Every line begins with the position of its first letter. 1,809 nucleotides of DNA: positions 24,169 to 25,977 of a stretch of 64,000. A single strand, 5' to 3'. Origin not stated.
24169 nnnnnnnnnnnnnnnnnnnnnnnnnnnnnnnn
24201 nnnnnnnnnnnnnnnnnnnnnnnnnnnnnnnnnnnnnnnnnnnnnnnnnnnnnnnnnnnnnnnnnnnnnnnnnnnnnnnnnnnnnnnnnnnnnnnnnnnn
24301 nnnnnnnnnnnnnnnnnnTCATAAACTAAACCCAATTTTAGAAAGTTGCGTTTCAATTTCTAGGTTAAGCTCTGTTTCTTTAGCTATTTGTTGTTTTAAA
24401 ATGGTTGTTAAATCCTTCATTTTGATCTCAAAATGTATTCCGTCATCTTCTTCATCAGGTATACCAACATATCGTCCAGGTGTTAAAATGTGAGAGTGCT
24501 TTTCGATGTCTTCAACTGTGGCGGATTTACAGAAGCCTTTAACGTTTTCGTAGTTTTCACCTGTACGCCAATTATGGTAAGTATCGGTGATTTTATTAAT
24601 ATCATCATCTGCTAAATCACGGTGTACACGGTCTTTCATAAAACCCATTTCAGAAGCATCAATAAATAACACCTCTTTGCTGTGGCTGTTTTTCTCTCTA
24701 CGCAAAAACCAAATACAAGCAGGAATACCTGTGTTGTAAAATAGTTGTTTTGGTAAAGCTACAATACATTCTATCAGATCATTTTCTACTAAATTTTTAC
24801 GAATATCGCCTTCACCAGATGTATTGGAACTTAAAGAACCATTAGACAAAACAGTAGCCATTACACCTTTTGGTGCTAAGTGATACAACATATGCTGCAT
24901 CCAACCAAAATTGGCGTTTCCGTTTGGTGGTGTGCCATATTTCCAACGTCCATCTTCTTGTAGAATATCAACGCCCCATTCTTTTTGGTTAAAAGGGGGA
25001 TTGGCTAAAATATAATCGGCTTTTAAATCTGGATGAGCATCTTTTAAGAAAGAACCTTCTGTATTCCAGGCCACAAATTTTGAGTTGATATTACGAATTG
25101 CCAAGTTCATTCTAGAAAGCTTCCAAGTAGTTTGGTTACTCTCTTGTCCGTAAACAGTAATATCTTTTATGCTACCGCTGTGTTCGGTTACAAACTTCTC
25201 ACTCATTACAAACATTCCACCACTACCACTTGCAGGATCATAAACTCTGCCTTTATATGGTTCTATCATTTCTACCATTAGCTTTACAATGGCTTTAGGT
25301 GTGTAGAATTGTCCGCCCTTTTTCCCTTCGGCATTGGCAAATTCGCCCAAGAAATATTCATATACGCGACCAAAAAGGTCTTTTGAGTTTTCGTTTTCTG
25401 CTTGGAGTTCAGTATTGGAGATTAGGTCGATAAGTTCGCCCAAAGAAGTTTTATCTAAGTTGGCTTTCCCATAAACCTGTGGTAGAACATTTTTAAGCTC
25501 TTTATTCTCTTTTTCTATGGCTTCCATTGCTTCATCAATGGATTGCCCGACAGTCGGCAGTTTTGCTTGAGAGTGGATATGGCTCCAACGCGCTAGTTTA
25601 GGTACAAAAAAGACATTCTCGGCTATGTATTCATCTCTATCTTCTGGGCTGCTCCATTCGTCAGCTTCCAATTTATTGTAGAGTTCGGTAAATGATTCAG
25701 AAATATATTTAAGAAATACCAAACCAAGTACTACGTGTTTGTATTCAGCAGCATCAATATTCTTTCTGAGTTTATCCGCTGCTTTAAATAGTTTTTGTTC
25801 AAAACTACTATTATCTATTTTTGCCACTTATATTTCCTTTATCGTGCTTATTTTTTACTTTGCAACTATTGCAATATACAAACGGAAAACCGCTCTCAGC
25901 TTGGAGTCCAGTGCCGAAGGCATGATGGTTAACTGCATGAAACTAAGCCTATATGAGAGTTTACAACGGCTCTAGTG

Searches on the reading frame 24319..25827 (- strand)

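Call 64: search_protein_families(library=pfam, proteins=[window:24319-25827:-], max_evalue=1e-8)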
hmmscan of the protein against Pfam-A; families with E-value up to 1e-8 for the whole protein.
window:24319-25827:- (502 aa): 2 families
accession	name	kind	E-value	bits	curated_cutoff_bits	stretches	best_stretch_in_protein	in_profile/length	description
PF02384.22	N6_Mtase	-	3.5e-111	371.9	20.4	1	148-461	2-310/311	N-6 DNA Methylase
PF12161.14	HsdM_N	-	4.5e-24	86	24.5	1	10-136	2-135/135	HsdM N-terminal domain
